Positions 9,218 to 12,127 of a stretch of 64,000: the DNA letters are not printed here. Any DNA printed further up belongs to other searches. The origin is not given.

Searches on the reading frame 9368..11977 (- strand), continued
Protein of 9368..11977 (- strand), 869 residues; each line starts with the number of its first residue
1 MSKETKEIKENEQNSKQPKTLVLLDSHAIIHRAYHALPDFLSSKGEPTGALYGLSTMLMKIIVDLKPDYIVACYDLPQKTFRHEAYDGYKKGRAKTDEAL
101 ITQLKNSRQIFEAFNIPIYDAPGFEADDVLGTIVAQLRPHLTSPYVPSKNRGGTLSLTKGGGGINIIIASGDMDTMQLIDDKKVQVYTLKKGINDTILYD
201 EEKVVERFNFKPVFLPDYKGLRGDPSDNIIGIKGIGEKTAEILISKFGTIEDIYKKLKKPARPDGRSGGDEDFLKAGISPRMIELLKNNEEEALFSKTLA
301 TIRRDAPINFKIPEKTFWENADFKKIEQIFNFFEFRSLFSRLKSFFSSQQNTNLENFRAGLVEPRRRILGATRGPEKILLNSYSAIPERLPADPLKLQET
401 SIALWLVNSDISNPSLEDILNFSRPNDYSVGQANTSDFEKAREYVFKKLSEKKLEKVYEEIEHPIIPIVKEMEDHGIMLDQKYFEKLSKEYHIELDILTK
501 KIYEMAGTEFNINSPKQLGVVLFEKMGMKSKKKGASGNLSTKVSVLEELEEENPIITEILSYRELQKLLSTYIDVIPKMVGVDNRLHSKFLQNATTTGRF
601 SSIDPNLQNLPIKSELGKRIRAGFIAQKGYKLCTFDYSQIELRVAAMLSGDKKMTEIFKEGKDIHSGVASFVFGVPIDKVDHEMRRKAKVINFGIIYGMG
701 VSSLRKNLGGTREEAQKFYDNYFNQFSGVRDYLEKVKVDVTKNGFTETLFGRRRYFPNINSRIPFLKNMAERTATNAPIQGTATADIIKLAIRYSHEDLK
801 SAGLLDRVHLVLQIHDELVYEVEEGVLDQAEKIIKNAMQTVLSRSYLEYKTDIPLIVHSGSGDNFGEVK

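Call 16: find_homologous_proteins(query=window:9368-11977:-, max_evalue=1e-50)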
Query window:9368-11977:- (869 aa): 8000 proteins with E <= 1e-50 among 8000 candidates; the best 120 are listed.
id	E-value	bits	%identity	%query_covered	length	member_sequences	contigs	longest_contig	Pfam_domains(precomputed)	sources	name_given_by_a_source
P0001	0.0e+0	1942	100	100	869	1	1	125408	PF01367.26,PF02739.23,PF00476.27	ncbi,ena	-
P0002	0.0e+0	1391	76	98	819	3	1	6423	PF01367.26,PF02739.23,PF00476.27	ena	-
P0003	0.0e+0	1389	76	99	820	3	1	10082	PF14520.13,PF01367.26,PF02739.23,PF00476.27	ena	-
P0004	0.0e+0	1387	77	98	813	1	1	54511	PF01367.26,PF02739.23,PF00476.27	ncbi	-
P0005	0.0e+0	1367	75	98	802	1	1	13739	PF01367.26,PF02739.23,PF00476.27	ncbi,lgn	ncbi:MAG: DNA polymerase [Minisyncoccia bacterium]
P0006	0.0e+0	1365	75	98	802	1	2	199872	PF01367.26,PF02739.23,PF00476.27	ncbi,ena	-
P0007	0.0e+0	1362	76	98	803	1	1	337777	PF01367.26,PF02739.23,PF00476.27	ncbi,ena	-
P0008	0.0e+0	1360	75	99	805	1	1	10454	PF01367.26,PF02739.23,PF00476.27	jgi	jgi:DNA polymerase-1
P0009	0.0e+0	1358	74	98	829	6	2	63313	PF01367.26,PF02739.23,PF00476.27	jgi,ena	-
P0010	0.0e+0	1355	75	99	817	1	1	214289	PF01367.26,PF02739.23,PF00476.27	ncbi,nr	ncbi:hypothetical protein HY311_00835 [Candidatus Nomurabacteria bacterium]|nr:hypothetical protein 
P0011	0.0e+0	1354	75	99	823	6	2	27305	PF01367.26,PF02739.23,PF00476.27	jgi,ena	-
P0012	0.0e+0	1353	75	99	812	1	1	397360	PF01367.26,PF02739.23,PF00476.27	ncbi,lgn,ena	-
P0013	0.0e+0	1352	74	100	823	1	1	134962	PF14520.13,PF01367.26,PF02739.23,PF00476.27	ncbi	-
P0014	0.0e+0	1351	73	100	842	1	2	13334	PF01367.26,PF02739.23,PF00476.27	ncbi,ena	-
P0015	0.0e+0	1350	76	98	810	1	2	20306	PF01367.26,PF02739.23,PF00476.27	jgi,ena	-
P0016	0.0e+0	1350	75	98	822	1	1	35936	PF01367.26,PF02739.23,PF00476.27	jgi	-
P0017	0.0e+0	1348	73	98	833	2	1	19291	PF01367.26,PF02739.23,PF00476.27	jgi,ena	-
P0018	0.0e+0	1347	76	98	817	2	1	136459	PF01367.26,PF02739.23,PF00476.27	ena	-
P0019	0.0e+0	1347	74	98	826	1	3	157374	PF01367.26,PF02739.23,PF00476.27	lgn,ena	-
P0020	0.0e+0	1347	75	98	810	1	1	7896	PF01367.26,PF02739.23,PF00476.27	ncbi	-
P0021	0.0e+0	1346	74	98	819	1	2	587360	PF01367.26,PF02739.23,PF00476.27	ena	-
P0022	0.0e+0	1346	74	98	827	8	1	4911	PF01367.26,PF02739.23,PF00476.27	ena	-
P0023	0.0e+0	1346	74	98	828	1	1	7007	PF01367.26,PF02739.23,PF00476.27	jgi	jgi:DNA polymerase-1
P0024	0.0e+0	1345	74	99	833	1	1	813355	PF01367.26,PF02739.23,PF00476.27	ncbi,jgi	ncbi:MAG: DNA polymerase [Candidatus Paceibacterota bacterium]|jgi:DNA polymerase-1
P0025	0.0e+0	1345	75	98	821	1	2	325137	PF01367.26,PF02739.23,PF00476.27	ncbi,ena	-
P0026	0.0e+0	1345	74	99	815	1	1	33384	PF01367.26,PF02739.23,PF00476.27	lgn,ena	-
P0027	0.0e+0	1344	75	98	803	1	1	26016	PF01367.26,PF02739.23,PF00476.27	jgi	jgi:DNA polymerase-1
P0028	0.0e+0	1344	74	98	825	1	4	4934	PF01367.26,PF02739.23,PF00476.27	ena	-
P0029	0.0e+0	1343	75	98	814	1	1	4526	PF01367.26,PF02739.23,PF00476.27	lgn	-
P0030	0.0e+0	1340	74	98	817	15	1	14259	PF01367.26,PF02739.23,PF00476.27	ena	-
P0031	0.0e+0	1339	73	98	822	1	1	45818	PF01367.26,PF02739.23,PF00476.27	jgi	jgi:DNA polymerase-1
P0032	0.0e+0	1338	75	98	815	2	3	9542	PF01367.26,PF02739.23,PF00476.27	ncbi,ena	-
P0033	0.0e+0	1338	73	98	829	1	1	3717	PF01367.26,PF02739.23,PF00476.27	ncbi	-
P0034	0.0e+0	1336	74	98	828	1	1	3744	PF01367.26,PF02739.23,PF00476.27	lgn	-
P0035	0.0e+0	1336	75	98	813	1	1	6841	PF01367.26,PF02739.23,PF00476.27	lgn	-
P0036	0.0e+0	1336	74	99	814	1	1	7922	PF01367.26,PF02739.23,PF00476.27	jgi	jgi:DNA polymerase-1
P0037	0.0e+0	1335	73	98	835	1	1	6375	PF01367.26,PF02739.23,PF00476.27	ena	-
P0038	0.0e+0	1335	74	99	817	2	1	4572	PF01367.26,PF02739.23,PF00476.27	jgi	-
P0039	0.0e+0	1334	75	98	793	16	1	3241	PF01367.26,PF02739.23,PF00476.27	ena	-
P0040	0.0e+0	1334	76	98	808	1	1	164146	PF01367.26,PF02739.23,PF00476.27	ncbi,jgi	ncbi:MAG: DNA polymerase [Candidatus Paceibacterota bacterium]|jgi:DNA polymerase-1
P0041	0.0e+0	1334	73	98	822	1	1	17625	PF01367.26,PF02739.23,PF00476.27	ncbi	-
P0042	0.0e+0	1334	74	98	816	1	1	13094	PF01367.26,PF02739.23,PF00476.27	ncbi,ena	-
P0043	0.0e+0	1334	73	99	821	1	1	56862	PF01367.26,PF02739.23,PF00476.27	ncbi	-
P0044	0.0e+0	1334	75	98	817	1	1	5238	PF01367.26,PF02739.23,PF00476.27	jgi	jgi:DNA polymerase-1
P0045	0.0e+0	1334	75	98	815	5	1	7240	PF01367.26,PF02739.23,PF00476.27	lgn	-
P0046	0.0e+0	1334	73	98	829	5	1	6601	PF01367.26,PF02739.23,PF00476.27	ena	-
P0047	0.0e+0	1334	74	98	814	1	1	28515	PF01367.26,PF02739.23,PF00476.27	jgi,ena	-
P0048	0.0e+0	1334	73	98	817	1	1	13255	PF01367.26,PF02739.23,PF00476.27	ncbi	-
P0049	0.0e+0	1333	74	98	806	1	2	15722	PF01367.26,PF02739.23,PF00476.27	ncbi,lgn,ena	-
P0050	0.0e+0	1333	74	98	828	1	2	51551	PF01367.26,PF02739.23,PF00476.27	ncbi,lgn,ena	ncbi:MAG: DNA polymerase [Patescibacteria group bacterium]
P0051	0.0e+0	1333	74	98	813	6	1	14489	PF01367.26,PF02739.23,PF00476.27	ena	-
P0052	0.0e+0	1333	74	99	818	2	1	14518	PF01367.26,PF02739.23,PF00476.27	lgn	-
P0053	0.0e+0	1333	75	98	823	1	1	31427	PF01367.26,PF02739.23,PF00476.27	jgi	-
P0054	0.0e+0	1332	75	98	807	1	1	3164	PF01367.26,PF02739.23,PF00476.27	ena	-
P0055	0.0e+0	1332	74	99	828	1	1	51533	PF01367.26,PF02739.23,PF00476.27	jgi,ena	-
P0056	0.0e+0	1331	75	98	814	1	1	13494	PF01367.26,PF02739.23,PF00476.27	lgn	-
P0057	0.0e+0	1331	73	99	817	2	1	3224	PF01367.26,PF02739.23,PF00476.27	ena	-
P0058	0.0e+0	1331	73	98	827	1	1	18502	PF01367.26,PF02739.23,PF00476.27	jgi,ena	-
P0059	0.0e+0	1330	73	99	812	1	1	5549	PF01367.26,PF02739.23,PF00476.27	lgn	-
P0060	0.0e+0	1329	73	98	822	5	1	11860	PF01367.26,PF02739.23,PF00476.27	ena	-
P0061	0.0e+0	1328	75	99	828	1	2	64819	PF01367.26,PF02739.23,PF00476.27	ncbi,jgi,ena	ncbi:MAG: DNA polymerase [Candidatus Paceibacterota bacterium]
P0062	0.0e+0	1328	75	98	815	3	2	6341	PF01367.26,PF02739.23,PF00476.27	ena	-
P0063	0.0e+0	1327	75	98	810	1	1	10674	PF01367.26,PF02739.23,PF00476.27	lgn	-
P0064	0.0e+0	1327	74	98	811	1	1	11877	PF01367.26,PF02739.23,PF00476.27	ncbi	-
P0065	0.0e+0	1327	74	98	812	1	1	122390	PF01367.26,PF02739.23,PF00476.27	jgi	-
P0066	0.0e+0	1327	73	98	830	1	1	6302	PF01367.26,PF02739.23,PF00476.27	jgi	-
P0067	0.0e+0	1327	73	98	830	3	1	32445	PF01367.26,PF02739.23,PF00476.27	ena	-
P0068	0.0e+0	1326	73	98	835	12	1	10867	PF01367.26,PF02739.23,PF00476.27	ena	-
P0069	0.0e+0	1326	73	99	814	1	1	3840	PF01367.26,PF02739.23,PF00476.27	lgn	-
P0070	0.0e+0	1326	74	99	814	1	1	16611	PF01367.26,PF02739.23,PF00476.27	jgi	jgi:DNA polymerase-1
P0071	0.0e+0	1326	74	98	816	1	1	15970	PF01367.26,PF02739.23,PF00476.27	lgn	-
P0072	0.0e+0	1326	73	99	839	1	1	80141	PF01367.26,PF02739.23,PF00476.27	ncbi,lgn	-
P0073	0.0e+0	1326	74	98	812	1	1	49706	PF01367.26,PF02739.23,PF00476.27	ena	-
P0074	0.0e+0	1325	73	98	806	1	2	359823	PF01367.26,PF02739.23,PF00476.27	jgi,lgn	jgi:DNA polymerase-1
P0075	0.0e+0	1325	74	99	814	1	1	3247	PF01367.26,PF02739.23,PF00476.27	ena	-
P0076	0.0e+0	1324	73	98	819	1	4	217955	PF01367.26,PF02739.23,PF00476.27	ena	-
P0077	0.0e+0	1324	74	98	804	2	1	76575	PF01367.26,PF02739.23,PF00476.27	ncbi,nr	ncbi:MAG: DNA polymerase [Candidatus Nomurabacteria bacterium]|nr:DNA polymerase [Candidatus Nomurab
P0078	0.0e+0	1324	73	98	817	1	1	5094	PF01367.26,PF02739.23,PF00476.27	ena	-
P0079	0.0e+0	1324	73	98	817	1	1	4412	PF01367.26,PF02739.23,PF00476.27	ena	-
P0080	0.0e+0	1324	73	98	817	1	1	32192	PF01367.26,PF02739.23,PF00476.27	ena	-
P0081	0.0e+0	1324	73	99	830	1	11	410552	PF01367.26,PF02739.23,PF00476.27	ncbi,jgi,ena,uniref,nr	ncbi:MAG: polymerase protein [Candidatus Nomurabacteria bacterium GW2011_GWE1_32_28]|uniref:DNA-dire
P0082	0.0e+0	1324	75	98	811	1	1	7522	PF01367.26,PF02739.23,PF00476.27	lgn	-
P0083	0.0e+0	1323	73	98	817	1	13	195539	PF01367.26,PF02739.23,PF00476.27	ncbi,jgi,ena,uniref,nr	ncbi:MAG: polymerase protein [Parcubacteria group bacterium GW2011_GWC1_35_21]|uniref:DNA-directed D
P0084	0.0e+0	1323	73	98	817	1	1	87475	PF01367.26,PF02739.23,PF00476.27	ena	-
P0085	0.0e+0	1323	74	99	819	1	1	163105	PF01367.26,PF02739.23,PF00476.27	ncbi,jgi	ncbi:MAG: DNA polymerase [Candidatus Paceibacterota bacterium]|jgi:DNA polymerase-1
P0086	0.0e+0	1323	74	98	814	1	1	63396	PF01367.26,PF02739.23,PF00476.27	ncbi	-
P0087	0.0e+0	1323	73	98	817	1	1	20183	PF01367.26,PF02739.23,PF00476.27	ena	-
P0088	0.0e+0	1322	73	98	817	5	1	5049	PF01367.26,PF02739.23,PF00476.27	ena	-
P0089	0.0e+0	1322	73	98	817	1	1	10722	PF01367.26,PF02739.23,PF00476.27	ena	-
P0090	0.0e+0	1322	73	98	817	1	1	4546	PF01367.26,PF02739.23,PF00476.27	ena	-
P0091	0.0e+0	1322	75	98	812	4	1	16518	PF01367.26,PF02739.23,PF00476.27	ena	-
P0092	0.0e+0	1322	73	99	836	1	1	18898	PF01367.26,PF02739.23,PF00476.27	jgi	jgi:DNA polymerase-1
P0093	0.0e+0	1321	74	98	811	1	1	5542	PF01367.26,PF02739.23,PF00476.27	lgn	-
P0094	0.0e+0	1321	73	98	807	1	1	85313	PF01367.26,PF02739.23,PF00476.27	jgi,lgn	jgi:DNA polymerase-1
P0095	0.0e+0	1321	73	98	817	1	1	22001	PF01367.26,PF02739.23,PF00476.27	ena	-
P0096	0.0e+0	1321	74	98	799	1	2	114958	PF01367.26,PF02739.23,PF00476.27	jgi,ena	jgi:DNA polymerase-1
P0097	0.0e+0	1321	72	99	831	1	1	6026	PF01367.26,PF02739.23,PF00476.27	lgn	-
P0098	0.0e+0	1320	72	98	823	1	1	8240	PF01367.26,PF02739.23,PF00476.27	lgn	-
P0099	0.0e+0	1320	74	98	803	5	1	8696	PF01367.26,PF02739.23,PF00476.27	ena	-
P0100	0.0e+0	1320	72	98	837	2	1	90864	PF01367.26,PF02739.23,PF00476.27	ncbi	ncbi:MAG: DNA polymerase [Candidatus Paceibacterota bacterium]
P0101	0.0e+0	1320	74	98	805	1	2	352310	PF01367.26,PF02739.23,PF00476.27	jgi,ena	jgi:DNA polymerase-1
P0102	0.0e+0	1320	72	98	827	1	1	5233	PF01367.26,PF02739.23,PF00476.27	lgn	-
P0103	0.0e+0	1318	74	98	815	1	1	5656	PF01367.26,PF02739.23,PF00476.27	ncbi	-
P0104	0.0e+0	1317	74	98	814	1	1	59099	PF01367.26,PF02739.23,PF00476.27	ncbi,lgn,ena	-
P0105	0.0e+0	1317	73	99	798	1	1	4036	PF01367.26,PF02739.23,PF00476.27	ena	-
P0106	0.0e+0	1317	74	98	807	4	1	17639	PF01367.26,PF02739.23,PF00476.27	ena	-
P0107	0.0e+0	1317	73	99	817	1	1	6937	PF01367.26,PF02739.23,PF00476.27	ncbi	ncbi:MAG: DNA polymerase [bacterium]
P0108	0.0e+0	1316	74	98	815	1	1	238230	PF01367.26,PF02739.23,PF00476.27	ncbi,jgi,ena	ncbi:MAG: DNA polymerase [Candidatus Paceibacterota bacterium]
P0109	0.0e+0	1316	75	98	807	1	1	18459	PF01367.26,PF02739.23,PF00476.27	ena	-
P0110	0.0e+0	1316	72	98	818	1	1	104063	PF01367.26,PF02739.23,PF00476.27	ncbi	ncbi:MAG: DNA polymerase [Patescibacteria group bacterium]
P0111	0.0e+0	1315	73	99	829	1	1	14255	PF01367.26,PF02739.23,PF00476.27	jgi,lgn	jgi:DNA polymerase-1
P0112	0.0e+0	1315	74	99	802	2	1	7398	PF01367.26,PF02739.23,PF00476.27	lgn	-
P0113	0.0e+0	1315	73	98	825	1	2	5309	PF01367.26,PF02739.23,PF00476.27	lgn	-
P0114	0.0e+0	1315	74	98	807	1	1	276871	PF14520.13,PF01367.26,PF02739.23,PF00476.27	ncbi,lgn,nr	ncbi:MAG: DNA polymerase [Burkholderiales bacterium]|nr:DNA polymerase [Burkholderiales bacterium]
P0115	0.0e+0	1314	75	98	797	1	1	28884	PF01367.26,PF02739.23,PF00476.27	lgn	-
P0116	0.0e+0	1314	73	98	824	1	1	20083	PF01367.26,PF02739.23,PF00476.27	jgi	jgi:DNA polymerase-1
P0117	0.0e+0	1314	75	98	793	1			PF01367.26,PF02739.23,PF00476.27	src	-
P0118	0.0e+0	1313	74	98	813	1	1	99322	PF01367.26,PF02739.23,PF00476.27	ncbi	-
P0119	0.0e+0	1313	74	98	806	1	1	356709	PF01367.26,PF02739.23,PF00476.27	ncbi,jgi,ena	ncbi:MAG: DNA polymerase [Candidatus Paceibacterota bacterium]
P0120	0.0e+0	1313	74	98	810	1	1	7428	PF01367.26,PF02739.23,PF00476.27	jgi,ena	-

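Call 19: find_encoding_contigs(protein=P0001, flank=10000, max_places=3)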
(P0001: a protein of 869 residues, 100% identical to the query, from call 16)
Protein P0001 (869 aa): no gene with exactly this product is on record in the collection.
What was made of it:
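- Tried and rejected: Looking it up through the identical polA protein (P0001) failed (call 19), so no genome-wide count for this organism was possible.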

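Call 65: find_encoding_contigs(protein=P0024, flank=3000, max_places=1)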
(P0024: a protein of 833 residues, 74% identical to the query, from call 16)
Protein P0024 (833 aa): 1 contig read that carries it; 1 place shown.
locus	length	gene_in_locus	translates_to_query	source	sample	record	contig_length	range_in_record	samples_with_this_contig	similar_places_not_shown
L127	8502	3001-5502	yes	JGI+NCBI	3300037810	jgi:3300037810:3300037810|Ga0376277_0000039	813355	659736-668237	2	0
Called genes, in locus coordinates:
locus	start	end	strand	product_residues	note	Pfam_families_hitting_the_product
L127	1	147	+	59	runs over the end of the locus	-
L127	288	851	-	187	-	PF20803:PaaX_M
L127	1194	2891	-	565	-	PF00437:T2SSE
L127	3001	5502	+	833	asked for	PF02739:5_3_exonuc_N, PF01367:5_3_exonuc, PF00476:DNA_pol_A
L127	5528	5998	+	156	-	PF04191:PEMT (weak)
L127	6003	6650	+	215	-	-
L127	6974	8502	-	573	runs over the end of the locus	-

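Call 66: find_encoding_contigs(protein=P0072, flank=3000, max_places=1)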
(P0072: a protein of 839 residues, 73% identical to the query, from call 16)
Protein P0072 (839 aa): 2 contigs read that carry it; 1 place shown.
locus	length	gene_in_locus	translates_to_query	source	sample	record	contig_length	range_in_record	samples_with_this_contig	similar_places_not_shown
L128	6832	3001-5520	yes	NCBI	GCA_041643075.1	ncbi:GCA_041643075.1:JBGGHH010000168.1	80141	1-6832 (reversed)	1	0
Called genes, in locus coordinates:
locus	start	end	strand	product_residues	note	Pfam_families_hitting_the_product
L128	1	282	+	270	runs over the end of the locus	PF01678:DAP_epimerase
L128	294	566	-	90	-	-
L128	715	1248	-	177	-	PF01936:NYN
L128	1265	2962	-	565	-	PF05157:MshEN (weak), PF00437:T2SSE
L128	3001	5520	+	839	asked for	PF02739:5_3_exonuc_N, PF01367:5_3_exonuc, PF00476:DNA_pol_A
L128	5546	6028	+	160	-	PF04191:PEMT (weak)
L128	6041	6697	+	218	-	-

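Call 68: predict_structure(alignment_id=A1)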
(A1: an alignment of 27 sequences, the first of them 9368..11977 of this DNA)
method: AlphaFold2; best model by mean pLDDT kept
length: 869 residues; sequences in the alignment: 27
mean_pLDDT: 59.0   pTM: 0.48
mean pLDDT of the five models: 59.0, 53.4, 50.8, 44.9, 42.3
residues with pLDDT >= 90: 36; 70-90: 265; 50-70: 258; < 50: 310
segments of 3 or more residues with pLDDT < 50: 1-16, 35-47, 76-97, 139-162, 173-175, 182-184, 186-227, 348-390, 425-434, 528-551, 590-612, 692-707, 721-783
pLDDT, mean of each block of 10 residues (from residue 1): 32 47 71 45 43 68 75 59 40 42 69 79 60 59 33 29 60 51 48 37 41 37 47 59 70 74 61 80 74 55 55 77 72 62 54 24 22 22 34 74 70 69 53 62 86 74 76 78 84 86 84 65 55 32 40 70 73 71 69 39 41 61 86 79 57 62 57 64 60 40 48 53 41 42 37 33 36 35 59 89 92 72 95 91 69 76 79
secondary structure, 60 per line:
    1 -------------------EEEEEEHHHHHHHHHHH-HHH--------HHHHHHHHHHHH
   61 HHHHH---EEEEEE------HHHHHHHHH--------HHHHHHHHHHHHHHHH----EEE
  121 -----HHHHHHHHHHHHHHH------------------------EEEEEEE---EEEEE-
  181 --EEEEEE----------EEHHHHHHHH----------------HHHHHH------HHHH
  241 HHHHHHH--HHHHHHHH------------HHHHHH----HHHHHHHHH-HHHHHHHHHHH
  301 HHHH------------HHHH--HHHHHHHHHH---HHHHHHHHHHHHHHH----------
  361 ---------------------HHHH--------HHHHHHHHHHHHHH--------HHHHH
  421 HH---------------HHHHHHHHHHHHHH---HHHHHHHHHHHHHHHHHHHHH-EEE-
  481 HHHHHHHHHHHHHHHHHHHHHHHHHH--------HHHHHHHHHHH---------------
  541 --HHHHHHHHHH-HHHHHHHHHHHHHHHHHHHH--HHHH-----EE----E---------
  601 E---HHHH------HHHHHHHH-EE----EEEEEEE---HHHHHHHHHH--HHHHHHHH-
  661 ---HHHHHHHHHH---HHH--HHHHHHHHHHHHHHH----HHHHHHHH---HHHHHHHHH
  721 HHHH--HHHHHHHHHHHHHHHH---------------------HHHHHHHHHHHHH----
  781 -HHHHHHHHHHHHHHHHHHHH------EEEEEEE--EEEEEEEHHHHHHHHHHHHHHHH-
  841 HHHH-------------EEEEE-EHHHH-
elements in order (helices of 4 or more, strands of 3 or more residues): E20-25 H26-36 H49-65 E69-74 H81-89 H98-113 E118-120 H126-140 E165-171 E175-179 E183-188 H201-208 H225-230 H237-247 H250-257 H270-275 H280-288 H290-304 H317-320 H323-332 H336-350 H382-385 H394-407 H416-422 H438-451 H455-475 E477-479 H481-506 H515-525 H543-552 H554-573 H576-579 H605-608 H615-622 E630-636 H640-649 H652-659 H664-673 H682-696 H701-708 H712-724 H727-742 H764-776 H782-801 E808-814 E817-823 H824-839 H841-844 E858-862 H865-868
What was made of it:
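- Tried and rejected: The inserts fall in coil or low-confidence stretches (258-269 is coil; 425-434 has pLDDT below 50), but this is weak evidence (call 68).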
